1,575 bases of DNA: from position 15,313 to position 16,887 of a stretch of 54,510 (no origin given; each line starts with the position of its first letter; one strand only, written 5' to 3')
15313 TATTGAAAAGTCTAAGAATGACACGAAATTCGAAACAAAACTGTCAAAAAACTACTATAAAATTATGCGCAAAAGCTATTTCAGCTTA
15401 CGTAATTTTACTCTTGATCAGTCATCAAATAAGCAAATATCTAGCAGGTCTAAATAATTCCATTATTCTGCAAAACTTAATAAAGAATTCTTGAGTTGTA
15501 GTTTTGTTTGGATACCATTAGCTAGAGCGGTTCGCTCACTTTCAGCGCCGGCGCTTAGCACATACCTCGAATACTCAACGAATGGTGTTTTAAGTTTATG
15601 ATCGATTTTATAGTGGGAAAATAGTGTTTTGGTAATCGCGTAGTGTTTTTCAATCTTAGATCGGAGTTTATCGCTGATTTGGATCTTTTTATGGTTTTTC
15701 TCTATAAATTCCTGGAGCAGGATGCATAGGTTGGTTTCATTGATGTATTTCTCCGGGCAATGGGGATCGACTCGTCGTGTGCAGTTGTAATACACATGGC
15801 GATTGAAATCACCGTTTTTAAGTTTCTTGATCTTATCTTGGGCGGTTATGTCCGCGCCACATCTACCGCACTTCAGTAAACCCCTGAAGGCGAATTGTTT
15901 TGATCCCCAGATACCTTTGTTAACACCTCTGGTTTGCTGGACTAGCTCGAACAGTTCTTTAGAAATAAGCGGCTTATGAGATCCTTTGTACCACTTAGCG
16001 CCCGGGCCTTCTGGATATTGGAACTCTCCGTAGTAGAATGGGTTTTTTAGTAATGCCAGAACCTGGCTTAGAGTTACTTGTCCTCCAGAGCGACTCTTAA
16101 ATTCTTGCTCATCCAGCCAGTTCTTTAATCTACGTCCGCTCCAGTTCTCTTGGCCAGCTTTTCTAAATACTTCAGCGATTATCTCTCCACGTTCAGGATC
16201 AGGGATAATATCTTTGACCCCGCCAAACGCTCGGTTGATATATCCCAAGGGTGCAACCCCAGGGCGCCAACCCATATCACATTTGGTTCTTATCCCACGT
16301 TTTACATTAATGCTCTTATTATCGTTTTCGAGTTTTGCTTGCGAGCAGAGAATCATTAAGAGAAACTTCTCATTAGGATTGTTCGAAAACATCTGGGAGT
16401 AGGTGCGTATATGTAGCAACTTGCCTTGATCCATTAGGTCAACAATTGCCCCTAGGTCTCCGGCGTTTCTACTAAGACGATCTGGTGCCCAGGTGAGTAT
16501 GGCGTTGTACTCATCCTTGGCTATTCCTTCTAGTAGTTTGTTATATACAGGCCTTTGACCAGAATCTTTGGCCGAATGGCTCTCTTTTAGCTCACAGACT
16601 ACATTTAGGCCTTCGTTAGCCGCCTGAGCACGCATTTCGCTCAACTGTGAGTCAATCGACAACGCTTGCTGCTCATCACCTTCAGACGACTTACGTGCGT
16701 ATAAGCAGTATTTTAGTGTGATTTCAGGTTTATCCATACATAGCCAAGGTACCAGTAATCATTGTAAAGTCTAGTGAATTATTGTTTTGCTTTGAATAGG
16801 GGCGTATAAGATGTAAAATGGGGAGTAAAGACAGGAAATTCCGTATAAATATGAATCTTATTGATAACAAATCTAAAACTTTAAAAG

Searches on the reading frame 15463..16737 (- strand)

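Call 68: search_protein_families(library=pfam, proteins=[window:15463-16737:-], max_evalue=0.01)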
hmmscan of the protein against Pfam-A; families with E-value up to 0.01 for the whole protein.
window:15463-16737:- (424 aa): 3 families
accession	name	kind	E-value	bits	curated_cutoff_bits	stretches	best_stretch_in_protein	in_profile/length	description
PF00239.26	Resolvase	-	7.1e-19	68.8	23.3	1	12-155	3-142/145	Resolvase, N terminal domain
PF07508.19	Recombinase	-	8.1e-14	52.2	21.1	1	181-270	1-99/102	Recombinase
PF13408.12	Zn_ribbon_recom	-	8.5e-08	32.9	25.3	1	284-337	2-49/58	Recombinase zinc beta ribbon domain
